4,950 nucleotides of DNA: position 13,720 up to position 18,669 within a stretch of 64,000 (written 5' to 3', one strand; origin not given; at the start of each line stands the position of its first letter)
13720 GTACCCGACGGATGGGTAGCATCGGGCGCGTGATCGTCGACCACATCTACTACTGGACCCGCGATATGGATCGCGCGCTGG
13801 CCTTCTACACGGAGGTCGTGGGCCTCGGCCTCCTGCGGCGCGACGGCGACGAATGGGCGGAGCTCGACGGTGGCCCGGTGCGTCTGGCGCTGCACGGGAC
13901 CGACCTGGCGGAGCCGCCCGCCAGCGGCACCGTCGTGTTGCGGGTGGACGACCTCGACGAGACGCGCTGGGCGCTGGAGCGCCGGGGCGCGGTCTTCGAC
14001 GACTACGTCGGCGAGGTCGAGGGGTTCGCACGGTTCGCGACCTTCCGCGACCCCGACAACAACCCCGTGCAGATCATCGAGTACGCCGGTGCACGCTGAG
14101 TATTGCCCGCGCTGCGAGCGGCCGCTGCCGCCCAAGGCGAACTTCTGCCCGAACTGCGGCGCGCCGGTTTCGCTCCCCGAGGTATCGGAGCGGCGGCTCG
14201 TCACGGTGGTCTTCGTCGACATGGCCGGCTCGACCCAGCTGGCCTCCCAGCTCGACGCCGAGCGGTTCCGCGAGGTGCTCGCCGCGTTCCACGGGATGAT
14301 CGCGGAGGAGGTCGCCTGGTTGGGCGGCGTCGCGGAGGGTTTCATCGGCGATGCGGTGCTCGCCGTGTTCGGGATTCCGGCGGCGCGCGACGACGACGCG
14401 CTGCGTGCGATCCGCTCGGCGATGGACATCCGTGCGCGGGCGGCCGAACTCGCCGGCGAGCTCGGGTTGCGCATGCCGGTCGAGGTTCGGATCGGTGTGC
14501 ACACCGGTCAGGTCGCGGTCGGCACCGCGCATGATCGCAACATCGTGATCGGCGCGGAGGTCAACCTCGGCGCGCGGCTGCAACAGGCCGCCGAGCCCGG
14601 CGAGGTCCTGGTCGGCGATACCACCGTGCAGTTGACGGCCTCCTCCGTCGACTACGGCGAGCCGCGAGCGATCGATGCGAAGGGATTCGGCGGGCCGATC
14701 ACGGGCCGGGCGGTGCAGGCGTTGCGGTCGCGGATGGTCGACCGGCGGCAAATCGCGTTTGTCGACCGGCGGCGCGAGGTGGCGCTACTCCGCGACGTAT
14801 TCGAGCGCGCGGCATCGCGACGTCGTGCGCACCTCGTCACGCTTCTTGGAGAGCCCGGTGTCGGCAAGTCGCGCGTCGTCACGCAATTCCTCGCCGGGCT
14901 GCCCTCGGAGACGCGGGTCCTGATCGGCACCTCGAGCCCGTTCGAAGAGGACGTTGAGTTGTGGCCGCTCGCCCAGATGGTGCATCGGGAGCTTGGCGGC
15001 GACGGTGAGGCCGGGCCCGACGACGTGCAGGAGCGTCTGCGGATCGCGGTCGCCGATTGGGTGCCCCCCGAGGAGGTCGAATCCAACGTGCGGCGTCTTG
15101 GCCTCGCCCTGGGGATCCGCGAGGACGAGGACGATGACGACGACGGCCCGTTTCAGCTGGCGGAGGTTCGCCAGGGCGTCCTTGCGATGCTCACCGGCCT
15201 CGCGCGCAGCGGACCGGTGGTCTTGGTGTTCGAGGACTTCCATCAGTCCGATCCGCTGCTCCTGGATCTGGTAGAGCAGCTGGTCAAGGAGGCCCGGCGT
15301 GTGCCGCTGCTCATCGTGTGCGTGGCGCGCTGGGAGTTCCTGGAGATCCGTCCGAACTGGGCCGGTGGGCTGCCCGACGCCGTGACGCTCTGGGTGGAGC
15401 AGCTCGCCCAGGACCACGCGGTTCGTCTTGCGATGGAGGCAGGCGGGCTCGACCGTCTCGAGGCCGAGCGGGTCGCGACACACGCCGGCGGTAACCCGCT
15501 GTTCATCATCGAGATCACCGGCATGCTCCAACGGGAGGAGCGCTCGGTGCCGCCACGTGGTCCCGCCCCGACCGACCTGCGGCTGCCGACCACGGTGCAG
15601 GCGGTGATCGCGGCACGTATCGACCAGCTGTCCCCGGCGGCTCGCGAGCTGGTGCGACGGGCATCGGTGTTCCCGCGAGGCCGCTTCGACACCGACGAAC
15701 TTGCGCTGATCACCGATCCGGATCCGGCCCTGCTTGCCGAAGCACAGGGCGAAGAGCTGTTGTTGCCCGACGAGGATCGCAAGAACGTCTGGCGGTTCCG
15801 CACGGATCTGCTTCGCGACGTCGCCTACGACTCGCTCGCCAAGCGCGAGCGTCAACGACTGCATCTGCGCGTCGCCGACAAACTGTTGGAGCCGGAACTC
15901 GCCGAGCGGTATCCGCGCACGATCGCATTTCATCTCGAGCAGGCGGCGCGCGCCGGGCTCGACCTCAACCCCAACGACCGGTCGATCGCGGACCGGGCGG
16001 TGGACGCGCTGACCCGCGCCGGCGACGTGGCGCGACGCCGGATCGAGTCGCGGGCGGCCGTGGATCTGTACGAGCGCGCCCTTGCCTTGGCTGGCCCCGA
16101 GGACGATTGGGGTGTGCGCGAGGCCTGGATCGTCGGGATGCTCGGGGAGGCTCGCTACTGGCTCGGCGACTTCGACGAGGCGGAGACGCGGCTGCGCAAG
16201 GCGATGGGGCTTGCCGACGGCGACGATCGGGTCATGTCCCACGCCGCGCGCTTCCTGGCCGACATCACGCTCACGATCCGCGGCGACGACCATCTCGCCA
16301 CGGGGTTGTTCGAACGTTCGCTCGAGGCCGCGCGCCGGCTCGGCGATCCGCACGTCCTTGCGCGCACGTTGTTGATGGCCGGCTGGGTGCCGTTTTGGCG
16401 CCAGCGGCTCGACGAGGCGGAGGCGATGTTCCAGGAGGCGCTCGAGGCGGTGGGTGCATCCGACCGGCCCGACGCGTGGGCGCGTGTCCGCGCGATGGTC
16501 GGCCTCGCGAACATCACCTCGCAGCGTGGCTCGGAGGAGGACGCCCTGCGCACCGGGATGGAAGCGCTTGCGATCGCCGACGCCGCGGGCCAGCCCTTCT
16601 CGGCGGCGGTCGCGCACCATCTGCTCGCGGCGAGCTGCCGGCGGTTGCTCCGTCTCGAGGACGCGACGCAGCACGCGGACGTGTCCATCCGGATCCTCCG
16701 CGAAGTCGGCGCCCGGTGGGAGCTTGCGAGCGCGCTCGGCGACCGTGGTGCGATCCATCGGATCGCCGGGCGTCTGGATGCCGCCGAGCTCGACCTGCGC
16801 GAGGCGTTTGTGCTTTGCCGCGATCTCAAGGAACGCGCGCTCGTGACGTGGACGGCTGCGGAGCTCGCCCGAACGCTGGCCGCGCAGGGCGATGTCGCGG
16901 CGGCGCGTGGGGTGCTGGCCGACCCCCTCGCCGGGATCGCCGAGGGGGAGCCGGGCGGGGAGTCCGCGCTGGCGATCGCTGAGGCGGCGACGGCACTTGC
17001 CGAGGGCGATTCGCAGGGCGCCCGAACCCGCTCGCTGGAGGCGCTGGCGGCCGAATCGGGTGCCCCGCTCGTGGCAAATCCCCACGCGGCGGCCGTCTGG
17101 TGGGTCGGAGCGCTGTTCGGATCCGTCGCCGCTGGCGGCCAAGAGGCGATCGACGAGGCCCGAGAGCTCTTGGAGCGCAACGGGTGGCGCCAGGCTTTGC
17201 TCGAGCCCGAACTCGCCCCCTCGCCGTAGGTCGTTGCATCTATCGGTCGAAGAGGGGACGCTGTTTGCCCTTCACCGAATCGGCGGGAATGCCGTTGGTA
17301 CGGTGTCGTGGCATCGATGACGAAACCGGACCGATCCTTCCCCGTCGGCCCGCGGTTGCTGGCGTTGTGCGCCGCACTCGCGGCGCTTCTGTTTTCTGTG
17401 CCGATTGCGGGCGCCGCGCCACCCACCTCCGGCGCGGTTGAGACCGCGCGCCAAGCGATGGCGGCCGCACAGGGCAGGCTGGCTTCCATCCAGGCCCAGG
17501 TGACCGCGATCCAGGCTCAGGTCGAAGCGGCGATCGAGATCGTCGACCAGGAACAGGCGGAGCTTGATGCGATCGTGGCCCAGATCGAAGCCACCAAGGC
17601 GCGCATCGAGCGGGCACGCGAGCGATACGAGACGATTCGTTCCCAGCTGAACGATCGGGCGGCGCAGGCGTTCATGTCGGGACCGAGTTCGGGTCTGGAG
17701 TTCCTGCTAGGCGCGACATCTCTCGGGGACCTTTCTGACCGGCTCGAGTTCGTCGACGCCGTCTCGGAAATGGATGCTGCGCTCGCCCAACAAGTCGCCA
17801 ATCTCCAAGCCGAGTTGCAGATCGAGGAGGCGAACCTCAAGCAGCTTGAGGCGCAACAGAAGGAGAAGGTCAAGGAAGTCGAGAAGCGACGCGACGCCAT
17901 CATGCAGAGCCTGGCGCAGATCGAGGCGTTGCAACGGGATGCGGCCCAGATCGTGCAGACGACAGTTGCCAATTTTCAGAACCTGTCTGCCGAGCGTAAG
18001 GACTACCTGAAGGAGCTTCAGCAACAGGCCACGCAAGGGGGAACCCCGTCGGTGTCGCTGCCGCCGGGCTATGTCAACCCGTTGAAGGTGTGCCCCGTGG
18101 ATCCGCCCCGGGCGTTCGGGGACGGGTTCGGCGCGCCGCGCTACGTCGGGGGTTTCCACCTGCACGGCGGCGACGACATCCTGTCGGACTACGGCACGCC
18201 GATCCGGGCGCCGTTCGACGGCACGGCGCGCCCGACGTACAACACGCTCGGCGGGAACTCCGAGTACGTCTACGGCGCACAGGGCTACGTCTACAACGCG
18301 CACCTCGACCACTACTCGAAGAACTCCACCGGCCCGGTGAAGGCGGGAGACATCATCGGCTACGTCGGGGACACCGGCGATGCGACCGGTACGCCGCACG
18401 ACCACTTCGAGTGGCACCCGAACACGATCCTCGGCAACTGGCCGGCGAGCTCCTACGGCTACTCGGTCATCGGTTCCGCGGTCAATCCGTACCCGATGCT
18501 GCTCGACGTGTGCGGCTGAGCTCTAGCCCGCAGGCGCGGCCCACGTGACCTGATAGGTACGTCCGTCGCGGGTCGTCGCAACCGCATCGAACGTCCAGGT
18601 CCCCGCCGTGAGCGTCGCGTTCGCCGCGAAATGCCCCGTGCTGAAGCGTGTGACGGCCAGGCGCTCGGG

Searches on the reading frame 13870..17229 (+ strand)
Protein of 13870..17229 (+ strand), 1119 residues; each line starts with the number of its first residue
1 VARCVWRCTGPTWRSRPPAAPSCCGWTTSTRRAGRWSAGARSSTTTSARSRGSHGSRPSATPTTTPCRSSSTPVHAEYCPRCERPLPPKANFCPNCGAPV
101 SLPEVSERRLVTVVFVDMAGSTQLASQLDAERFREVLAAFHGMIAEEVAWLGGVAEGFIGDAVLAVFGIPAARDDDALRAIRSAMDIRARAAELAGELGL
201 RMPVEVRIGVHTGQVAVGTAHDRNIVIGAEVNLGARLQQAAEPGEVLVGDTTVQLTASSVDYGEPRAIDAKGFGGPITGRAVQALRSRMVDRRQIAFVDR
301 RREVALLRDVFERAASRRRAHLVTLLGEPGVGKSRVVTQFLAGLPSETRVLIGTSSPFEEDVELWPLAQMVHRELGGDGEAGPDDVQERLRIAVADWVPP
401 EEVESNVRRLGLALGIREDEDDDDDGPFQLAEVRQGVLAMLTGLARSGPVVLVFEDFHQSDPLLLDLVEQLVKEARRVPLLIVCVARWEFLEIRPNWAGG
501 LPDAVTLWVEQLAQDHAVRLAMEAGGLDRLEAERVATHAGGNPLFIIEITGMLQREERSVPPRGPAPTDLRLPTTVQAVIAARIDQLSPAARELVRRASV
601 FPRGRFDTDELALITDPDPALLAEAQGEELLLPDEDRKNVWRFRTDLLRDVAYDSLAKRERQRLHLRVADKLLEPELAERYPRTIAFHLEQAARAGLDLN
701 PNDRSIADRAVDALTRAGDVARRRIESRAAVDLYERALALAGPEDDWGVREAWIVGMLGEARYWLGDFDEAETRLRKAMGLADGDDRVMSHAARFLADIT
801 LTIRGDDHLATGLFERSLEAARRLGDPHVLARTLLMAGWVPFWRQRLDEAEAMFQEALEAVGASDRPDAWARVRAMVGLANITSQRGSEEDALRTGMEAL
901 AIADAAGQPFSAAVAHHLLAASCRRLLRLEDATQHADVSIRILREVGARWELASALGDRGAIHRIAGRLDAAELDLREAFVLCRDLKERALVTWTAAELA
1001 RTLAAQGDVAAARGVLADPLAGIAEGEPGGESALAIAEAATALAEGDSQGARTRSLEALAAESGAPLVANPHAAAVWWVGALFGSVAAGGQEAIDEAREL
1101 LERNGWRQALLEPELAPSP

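Call 80: search_protein_families(library=pfam, proteins=[window:13870-17229:+], max_evalue=0.0001)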
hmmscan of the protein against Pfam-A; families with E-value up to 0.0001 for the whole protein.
window:13870-17229:+ (1119 aa): 6 families
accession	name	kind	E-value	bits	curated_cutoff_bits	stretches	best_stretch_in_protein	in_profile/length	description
PF13191.12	AAA_16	-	1.7e-18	68.1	32.6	1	297-483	2-167/167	AAA ATPase domain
PF00211.25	Guanylate_cyc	-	4.2e-16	59.5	21.9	1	110-258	8-158/183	Adenylate and Guanylate cyclase catalytic domain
PF13424.12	TPR_12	-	4.3e-16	59.3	30.1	2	799-860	12-74/77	Tetratricopeptide repeat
PF17874.7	TPR_MalT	-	4.7e-14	52.9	45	1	833-954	42-163/336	MalT-like TPR region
PF13240.11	Zn_Ribbon_1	-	7.5e-07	29.2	25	1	78-100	1-23/23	zinc-ribbon domain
PF12773.13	DZR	-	1.9e-05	25.1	27.3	1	67-97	15-45/45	Double zinc ribbon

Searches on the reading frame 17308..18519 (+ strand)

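Call 80: search_protein_families(library=pfam, proteins=[window:17308-18519:+], max_evalue=0.0001)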
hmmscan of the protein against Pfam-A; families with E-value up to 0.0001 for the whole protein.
window:17308-18519:+ (403 aa): 3 families
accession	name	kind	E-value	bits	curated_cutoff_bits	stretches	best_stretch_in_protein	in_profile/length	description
PF01551.29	Peptidase_M23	-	1.6e-10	41.5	28.7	1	285-372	2-90/96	Peptidase family M23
PF04108.17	ATG17_like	-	2.1e-07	31.2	43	1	44-241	16-210/355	Autophagy protein ATG17-like domain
PF24568.1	CC_PcsB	-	1.2e-06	28.7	27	1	100-170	1-72/75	Peptidoglycan hydrolase PcsB, coiled-coil domain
